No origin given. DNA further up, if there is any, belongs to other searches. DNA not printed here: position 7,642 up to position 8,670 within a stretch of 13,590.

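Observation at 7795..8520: C-terminal module of the ATPase: an internal repeat bracketing a winged-helix-like segment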

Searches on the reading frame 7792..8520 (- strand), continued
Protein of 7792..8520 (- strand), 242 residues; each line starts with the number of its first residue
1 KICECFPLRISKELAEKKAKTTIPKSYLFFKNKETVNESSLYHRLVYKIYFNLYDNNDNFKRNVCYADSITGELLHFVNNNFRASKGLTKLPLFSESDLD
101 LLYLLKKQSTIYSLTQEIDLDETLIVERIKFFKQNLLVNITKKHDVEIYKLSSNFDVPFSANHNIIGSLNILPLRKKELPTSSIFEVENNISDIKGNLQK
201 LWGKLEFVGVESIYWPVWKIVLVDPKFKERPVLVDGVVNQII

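Call 46: search_protein_families(library=pfam, proteins=[P0189, P0198, P0221, P0181, P0192, P0203, P0246, P0257, P0196, P0241], max_evalue=0.001)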
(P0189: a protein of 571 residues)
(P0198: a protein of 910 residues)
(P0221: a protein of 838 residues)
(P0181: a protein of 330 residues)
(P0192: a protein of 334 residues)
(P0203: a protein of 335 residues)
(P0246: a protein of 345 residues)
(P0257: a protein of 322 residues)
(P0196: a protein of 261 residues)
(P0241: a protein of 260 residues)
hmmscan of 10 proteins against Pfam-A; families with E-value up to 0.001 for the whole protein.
P0189 (571 aa): 8 families
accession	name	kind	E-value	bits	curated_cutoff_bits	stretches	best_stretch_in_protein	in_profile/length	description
PF05763.18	DUF835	-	4.8e-20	72.2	33.1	1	2-103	45-136/136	Protein of unknown function (DUF835)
PF01047.28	MarR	-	4.2e-07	30.2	24.6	1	415-464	1-50/59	MarR family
PF02037.33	SAP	-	3.3e-06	27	23.9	1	151-179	8-36/37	SAP domain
PF12802.13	MarR_2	-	4.8e-05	23.9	27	1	415-466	3-55/61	MarR family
PF18953.6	SAP_new25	-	9.1e-05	22.4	26.3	1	153-183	13-43/51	SAP domain-containing new25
PF09339.16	HTH_IclR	-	0.0005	20.2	22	0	422-463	8-50/52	IclR helix-turn-helix domain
PF25213.1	HVO_A0261_N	-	0.00058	20.1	35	0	415-464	9-57/86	HVO_A0261 N-terminal domain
PF14394.12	DUF4423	-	0.00075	19.8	30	1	411-476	14-79/165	Domain of unknown function (DUF4423)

P0198 (910 aa): 3 families
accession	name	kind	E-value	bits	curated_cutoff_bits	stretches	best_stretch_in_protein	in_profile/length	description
PF05763.18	DUF835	-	1.7e-30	106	33.1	1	166-299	4-136/136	Protein of unknown function (DUF835)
PF02037.33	SAP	-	1.4e-07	31.4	23.9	1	344-375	6-37/37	SAP domain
PF18953.6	SAP_new25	-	5.4e-05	23.2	26.3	1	345-373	10-38/51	SAP domain-containing new25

P0221 (838 aa): 2 families
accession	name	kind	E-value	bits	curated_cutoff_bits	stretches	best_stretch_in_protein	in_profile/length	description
PF05763.18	DUF835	-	2.3e-29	102.4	33.1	1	156-288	5-136/136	Protein of unknown function (DUF835)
PF02037.33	SAP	-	8.4e-05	22.5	23.9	1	378-407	7-36/37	SAP domain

P0181 (330 aa): 9 families
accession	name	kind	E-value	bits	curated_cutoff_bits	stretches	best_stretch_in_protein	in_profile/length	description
PF01047.28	MarR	-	6.5e-06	26.4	24.6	1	165-218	1-54/59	MarR family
PF01022.26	HTH_5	-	2.2e-05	24.7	22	1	167-213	2-47/47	Bacterial regulatory protein, arsR family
PF12802.13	MarR_2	-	3.1e-05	24.5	27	1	163-218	1-57/61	MarR family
PF12840.13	HTH_20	-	5.4e-05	23.5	27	1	166-214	3-51/51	Helix-turn-helix domain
PF13730.12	HTH_36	-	8.2e-05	22.8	25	1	164-211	2-55/55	Helix-turn-helix domain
PF01978.25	TrmB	-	0.00013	22.2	25.6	1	163-222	4-61/68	Sugar-specific transcriptional regulator TrmB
PF13463.12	HTH_27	-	0.0002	22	22.2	1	165-222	1-61/68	Winged helix DNA-binding domain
PF13412.12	HTH_24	-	0.0004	20.3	21.9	1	165-212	1-48/48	Winged helix-turn-helix DNA-binding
PF22381.2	Staph_reg_Sar_Rot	-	0.00048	20.6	27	1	163-217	10-67/85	Transcriptional regulator SarA/Rot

P0192 (334 aa): 0 families

P0203 (335 aa): 3 families
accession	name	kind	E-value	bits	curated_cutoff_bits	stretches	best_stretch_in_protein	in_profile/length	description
PF01978.25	TrmB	-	6.5e-05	23.1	25.6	1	184-245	4-64/68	Sugar-specific transcriptional regulator TrmB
PF03965.22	Penicillinase_R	-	0.00043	21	22.6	0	204-247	19-66/115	Penicillinase repressor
PF13412.12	HTH_24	-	0.00045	20.2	21.9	1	187-232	2-47/48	Winged helix-turn-helix DNA-binding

P0246 (345 aa): 0 families

P0257 (322 aa): 13 families
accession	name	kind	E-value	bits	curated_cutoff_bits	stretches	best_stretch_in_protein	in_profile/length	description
PF01047.28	MarR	-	5.3e-07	29.9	24.6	0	34-79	8-52/59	MarR family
PF12802.13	MarR_2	-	5.7e-07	30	27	0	30-76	6-52/61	MarR family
PF01978.25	TrmB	-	5.9e-07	29.7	25.6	0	26-80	5-58/68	Sugar-specific transcriptional regulator TrmB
PF21984.2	DnaD_N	-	1.7e-06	28.6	27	0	38-84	25-75/101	DnaD N-terminal domain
PF13412.12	HTH_24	-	1.5e-05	24.9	21.9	0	188-219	13-44/48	Winged helix-turn-helix DNA-binding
PF14394.12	DUF4423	-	1.7e-05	25.1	30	0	48-128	40-122/165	Domain of unknown function (DUF4423)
PF22381.2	Staph_reg_Sar_Rot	-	3.4e-05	24.3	27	1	21-78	6-62/85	Transcriptional regulator SarA/Rot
PF13463.12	HTH_27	-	4.3e-05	24.1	22.2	0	186-233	12-62/68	Winged helix DNA-binding domain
PF13601.12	HTH_34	-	6.9e-05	23.4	27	1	35-82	6-52/80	Winged helix DNA-binding domain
PF03965.22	Penicillinase_R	-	7.7e-05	23.5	22.6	0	193-256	18-85/115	Penicillinase repressor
PF25212.1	HVO_A0114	-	0.00016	21.9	27.6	1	186-231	30-75/84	HVO_A0114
PF01726.22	LexA_DNA_bind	-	0.00034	20.8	23.7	0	49-78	30-60/65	LexA DNA binding domain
PF02082.26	Rrf2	-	0.00035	21.2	30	0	34-80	11-59/132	Iron-dependent Transcriptional regulator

P0196 (261 aa): 0 families

P0241 (260 aa): 1 family
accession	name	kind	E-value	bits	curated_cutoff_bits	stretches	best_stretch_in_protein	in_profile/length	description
PF12802.13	MarR_2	-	0.00012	22.7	27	1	115-165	2-53/61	MarR family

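Call 63: fold_search(model_id=the predicted structure, library=viral)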
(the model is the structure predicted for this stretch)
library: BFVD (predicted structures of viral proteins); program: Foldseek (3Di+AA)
matches with E <= 10: 1315; with E <= 0.001: 0
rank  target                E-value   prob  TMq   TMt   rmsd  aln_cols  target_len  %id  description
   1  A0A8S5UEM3            8.4e-03  0.14  0.13  0.07  17.5       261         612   10  Activator clamp loader [Siphoviridae sp. ctX5W26]
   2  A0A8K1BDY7            1.1e-02  1.00  0.22  0.67   2.2        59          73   12  (no name in the UniProt tables at hand)
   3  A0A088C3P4            1.1e-02  0.87  0.18  0.18  14.8       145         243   13  (no name in the UniProt tables at hand)
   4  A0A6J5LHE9            1.2e-02  1.00  0.25  0.56   3.9        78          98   14  Transcription regulator LuxR, C-terminal [uncultured Caudovirales phage]
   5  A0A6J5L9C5            1.2e-02  1.00  0.25  0.54   9.5        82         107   18  HTH_ARSR domain containing protein [uncultured Caudovirales phage]
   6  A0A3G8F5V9            1.4e-02  1.00  0.24  0.53   2.7        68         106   18  (no name in the UniProt tables at hand)
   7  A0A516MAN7            1.4e-02  1.00  0.23  0.51   3.4        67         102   13  (no name in the UniProt tables at hand)
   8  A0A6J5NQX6            1.4e-02  0.99  0.21  0.43  11.3        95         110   15  Uncharacterized protein [uncultured Caudovirales phage]
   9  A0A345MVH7            1.5e-02  0.93  0.21  0.27  17.1       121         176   17  (no name in the UniProt tables at hand)
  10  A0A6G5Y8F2            1.6e-02  0.97  0.23  0.18  15.2       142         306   10  (no name in the UniProt tables at hand)
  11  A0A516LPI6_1          1.6e-02  1.00  0.24  0.06  13.5       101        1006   13  (no name in the UniProt tables at hand)
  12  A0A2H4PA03            1.8e-02  1.00  0.24  0.49   1.8        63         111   13  DNA binding protein [Gordonia phage Mahdia]
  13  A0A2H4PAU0            1.8e-02  1.00  0.21  0.16   4.4        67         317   18  (no name in the UniProt tables at hand)
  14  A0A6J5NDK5            1.8e-02  1.00  0.24  0.38   5.1        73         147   19  HTH_ARSR domain containing protein [uncultured Caudovirales phage]
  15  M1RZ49                1.8e-02  1.00  0.21  0.39   6.8        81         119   14  (no name in the UniProt tables at hand)
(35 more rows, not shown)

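Call 74: find_encoding_contigs(protein=P0268, flank=5000, max_places=2)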
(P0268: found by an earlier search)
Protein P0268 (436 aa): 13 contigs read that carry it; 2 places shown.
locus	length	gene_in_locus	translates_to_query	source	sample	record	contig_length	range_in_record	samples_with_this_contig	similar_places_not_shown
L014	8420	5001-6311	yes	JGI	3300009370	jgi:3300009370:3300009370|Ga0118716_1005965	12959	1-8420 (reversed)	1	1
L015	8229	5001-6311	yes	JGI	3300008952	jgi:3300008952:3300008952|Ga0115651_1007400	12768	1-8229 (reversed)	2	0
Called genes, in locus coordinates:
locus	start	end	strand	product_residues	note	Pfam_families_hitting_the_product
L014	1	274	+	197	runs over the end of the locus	PF12773:DZR, PF13240:Zn_Ribbon_1 (faint)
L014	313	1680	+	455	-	PF00092:VWA, PF13768:VWA_3, PF13519:VWA_2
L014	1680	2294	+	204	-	PF00498:FHA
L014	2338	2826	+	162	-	PF00498:FHA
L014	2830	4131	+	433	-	PF00069:Pkinase, PF07714:PK_Tyr_Ser-Thr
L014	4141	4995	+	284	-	PF00481:PP2C, PF13672:PP2C_2, PF07228:SpoIIE (faint), PF00481:PP2C (weak)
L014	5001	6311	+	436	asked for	PF13091:PLDc_2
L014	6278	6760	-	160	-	-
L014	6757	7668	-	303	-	PF00382:TFIIB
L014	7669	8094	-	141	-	-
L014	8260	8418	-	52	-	?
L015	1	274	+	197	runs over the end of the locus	PF12773:DZR, PF13240:Zn_Ribbon_1 (faint)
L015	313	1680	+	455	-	PF00092:VWA, PF13768:VWA_3, PF13519:VWA_2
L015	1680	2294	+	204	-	PF00498:FHA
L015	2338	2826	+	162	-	PF00498:FHA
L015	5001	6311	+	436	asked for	PF13091:PLDc_2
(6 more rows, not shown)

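Call 75: find_encoding_contigs(protein=P0241, flank=4000, max_places=2)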
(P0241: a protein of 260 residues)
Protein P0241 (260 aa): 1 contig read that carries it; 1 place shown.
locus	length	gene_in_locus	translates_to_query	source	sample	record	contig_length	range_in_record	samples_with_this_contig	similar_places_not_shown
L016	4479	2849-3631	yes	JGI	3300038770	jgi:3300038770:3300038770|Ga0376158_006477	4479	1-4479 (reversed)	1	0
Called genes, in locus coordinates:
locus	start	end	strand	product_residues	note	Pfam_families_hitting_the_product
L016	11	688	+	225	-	-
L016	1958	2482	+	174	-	PF01935:DUF87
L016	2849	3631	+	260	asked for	-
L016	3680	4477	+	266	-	?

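Call 76: find_encoding_contigs(protein=P0179, flank=4000, max_places=2)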
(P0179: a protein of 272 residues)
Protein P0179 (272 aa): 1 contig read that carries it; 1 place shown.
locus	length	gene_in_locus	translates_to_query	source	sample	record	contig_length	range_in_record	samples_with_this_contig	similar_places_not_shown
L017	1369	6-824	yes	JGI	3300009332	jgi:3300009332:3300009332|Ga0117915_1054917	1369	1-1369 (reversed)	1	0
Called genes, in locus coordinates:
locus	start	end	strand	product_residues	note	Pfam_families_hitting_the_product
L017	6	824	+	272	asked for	-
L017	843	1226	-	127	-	PF13742:tRNA_anti_2 (weak), PF01336:tRNA_anti-codon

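Call 78: search_protein_families(library=phrogs, proteins=[window:7792-8520:-], max_evalue=0.01)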
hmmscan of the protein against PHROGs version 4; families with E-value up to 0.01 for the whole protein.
window:7792-8520:- (242 aa): 0 families

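Call 84: list_cluster_members(proteins=[P0122, P0140, P0150, P0155, P0162, P0171, P0186, P0201, P0215, P0183])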
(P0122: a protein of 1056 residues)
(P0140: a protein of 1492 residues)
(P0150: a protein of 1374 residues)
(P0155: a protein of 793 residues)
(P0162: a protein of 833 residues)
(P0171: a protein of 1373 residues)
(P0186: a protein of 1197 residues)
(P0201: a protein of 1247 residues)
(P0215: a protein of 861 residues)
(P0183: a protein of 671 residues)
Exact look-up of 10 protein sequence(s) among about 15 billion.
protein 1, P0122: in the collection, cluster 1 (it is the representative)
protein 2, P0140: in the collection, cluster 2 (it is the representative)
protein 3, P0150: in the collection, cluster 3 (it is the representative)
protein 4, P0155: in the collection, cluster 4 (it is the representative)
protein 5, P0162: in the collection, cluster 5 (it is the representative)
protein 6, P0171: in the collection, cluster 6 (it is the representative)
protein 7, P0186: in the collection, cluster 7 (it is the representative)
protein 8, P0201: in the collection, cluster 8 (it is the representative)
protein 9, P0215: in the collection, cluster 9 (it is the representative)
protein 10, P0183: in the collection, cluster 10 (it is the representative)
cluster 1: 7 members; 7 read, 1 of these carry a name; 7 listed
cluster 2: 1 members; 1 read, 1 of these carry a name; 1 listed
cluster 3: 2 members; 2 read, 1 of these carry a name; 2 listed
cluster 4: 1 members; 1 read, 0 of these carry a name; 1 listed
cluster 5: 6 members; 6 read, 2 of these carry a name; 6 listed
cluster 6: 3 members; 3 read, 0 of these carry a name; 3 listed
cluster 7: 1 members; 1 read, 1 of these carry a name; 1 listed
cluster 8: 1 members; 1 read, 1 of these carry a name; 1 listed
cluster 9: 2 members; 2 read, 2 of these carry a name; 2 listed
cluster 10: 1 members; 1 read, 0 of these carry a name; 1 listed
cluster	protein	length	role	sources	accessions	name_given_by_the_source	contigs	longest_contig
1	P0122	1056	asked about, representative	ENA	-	-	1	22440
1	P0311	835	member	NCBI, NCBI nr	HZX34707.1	MAG TPA: ATP-binding protein, partial [archaeon] | ATP-binding protein [archaeon]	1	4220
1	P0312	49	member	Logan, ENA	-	-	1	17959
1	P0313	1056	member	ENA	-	-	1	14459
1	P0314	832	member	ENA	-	-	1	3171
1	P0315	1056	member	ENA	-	-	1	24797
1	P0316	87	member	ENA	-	-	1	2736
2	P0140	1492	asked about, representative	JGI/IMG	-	intein/homing endonuclease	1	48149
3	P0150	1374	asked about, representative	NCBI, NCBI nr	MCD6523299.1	MAG: DUF87 domain-containing protein [Candidatus Diapherotrites archaeon] | DUF87 domain-containing protein [Candidatus Diapherotrites archaeon]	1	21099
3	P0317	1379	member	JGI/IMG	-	-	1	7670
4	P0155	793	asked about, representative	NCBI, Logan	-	-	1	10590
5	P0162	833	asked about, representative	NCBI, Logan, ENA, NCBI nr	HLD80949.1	MAG TPA: ATP-binding protein [archaeon] | ATP-binding protein [archaeon]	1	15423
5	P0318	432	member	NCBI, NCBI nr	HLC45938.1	MAG TPA: ATP-binding protein, partial [archaeon] | ATP-binding protein [archaeon]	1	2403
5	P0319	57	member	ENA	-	-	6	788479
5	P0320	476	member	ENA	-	-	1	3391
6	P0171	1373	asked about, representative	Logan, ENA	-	-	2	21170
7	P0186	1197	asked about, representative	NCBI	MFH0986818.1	MAG: LAGLIDADG family homing endonuclease [Candidatus Micrarchaeota archaeon]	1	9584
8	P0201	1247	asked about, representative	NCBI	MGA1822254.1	MAG: DUF835 domain-containing protein [Thermoplasmatota archaeon]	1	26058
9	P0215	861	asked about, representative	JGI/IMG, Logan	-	hypothetical protein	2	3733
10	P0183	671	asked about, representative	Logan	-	-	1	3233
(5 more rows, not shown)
